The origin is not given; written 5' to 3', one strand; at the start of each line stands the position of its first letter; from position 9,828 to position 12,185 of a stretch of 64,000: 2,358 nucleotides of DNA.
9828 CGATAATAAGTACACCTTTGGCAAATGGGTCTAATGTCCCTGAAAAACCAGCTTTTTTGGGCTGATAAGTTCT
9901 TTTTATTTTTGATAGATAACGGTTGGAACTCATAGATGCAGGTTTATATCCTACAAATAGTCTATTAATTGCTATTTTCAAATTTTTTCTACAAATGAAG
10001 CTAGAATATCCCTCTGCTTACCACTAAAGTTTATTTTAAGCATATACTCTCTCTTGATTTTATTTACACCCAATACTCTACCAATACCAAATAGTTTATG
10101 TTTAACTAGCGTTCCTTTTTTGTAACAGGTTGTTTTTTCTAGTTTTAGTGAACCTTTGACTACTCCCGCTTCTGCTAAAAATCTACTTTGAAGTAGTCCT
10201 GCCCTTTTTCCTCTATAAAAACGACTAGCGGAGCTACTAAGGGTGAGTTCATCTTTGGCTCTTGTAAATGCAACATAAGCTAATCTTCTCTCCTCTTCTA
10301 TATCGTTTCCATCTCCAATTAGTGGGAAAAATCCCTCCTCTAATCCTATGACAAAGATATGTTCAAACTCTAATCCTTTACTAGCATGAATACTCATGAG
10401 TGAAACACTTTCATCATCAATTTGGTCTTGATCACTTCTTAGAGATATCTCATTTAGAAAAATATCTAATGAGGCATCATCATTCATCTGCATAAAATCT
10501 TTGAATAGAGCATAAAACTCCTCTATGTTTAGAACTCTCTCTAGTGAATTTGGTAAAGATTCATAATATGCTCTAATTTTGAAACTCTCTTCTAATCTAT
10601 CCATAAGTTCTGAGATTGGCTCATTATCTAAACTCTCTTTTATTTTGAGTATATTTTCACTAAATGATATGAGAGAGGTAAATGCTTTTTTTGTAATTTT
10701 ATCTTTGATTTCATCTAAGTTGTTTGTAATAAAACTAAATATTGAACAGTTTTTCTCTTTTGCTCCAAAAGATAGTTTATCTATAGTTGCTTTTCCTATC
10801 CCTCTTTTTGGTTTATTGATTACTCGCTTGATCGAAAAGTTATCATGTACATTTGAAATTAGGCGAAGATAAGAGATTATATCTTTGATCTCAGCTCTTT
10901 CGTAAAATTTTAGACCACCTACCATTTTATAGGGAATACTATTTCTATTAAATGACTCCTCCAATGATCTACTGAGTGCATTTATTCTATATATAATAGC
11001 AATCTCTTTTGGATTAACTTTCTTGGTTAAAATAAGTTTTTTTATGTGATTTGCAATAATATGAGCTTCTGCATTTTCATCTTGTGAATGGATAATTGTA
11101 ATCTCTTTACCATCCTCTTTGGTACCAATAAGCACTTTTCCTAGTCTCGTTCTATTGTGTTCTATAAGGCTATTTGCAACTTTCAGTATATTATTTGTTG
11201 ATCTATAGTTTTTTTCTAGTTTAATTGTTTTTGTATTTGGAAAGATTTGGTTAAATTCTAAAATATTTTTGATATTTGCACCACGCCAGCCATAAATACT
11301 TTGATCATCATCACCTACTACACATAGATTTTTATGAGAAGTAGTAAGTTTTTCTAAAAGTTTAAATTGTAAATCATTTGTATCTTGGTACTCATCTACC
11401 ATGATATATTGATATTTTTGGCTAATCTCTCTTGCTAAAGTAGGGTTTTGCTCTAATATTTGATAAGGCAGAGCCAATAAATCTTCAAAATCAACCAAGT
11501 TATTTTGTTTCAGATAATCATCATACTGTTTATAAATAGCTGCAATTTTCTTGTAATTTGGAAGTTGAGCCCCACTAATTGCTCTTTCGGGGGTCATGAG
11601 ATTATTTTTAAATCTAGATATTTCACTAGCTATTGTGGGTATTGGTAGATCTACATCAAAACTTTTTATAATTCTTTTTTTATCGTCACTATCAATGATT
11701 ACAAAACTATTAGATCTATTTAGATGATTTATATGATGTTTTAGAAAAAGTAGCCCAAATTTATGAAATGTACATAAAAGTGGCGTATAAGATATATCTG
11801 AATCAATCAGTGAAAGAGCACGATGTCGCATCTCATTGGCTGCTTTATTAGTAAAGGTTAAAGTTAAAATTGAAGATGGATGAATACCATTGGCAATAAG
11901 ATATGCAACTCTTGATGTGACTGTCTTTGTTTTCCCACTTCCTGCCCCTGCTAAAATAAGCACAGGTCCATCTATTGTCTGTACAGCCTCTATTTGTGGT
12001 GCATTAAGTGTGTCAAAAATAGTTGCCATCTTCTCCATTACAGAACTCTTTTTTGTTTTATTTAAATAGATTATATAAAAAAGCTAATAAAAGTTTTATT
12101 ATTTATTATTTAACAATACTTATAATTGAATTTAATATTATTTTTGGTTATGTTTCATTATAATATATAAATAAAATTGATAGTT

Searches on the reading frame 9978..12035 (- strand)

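Call 81: search_protein_families(library=pfam, proteins=[window:9978-12035:-], max_evalue=0.00001)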
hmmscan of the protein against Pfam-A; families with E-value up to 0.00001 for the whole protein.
window:9978-12035:- (685 aa): 5 families
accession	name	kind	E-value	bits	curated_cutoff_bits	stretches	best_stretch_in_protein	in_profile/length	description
PF00580.27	UvrD-helicase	-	1.1e-83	281.5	23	1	10-265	1-270/271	UvrD/REP helicase N-terminal domain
PF13361.12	UvrD_C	-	1.5e-73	248.7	25.6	1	271-602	1-348/350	UvrD-like helicase C-terminal domain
PF13245.12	AAA_19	-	9.8e-24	84.5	25.1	1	14-249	1-132/134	AAA domain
PF13604.12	AAA_30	-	2.7e-08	34.2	27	0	10-72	2-65/191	AAA domain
PF13538.12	UvrD_C_2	-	7.7e-08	32.5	27.4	1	546-599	4-51/52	UvrD-like helicase C-terminal domain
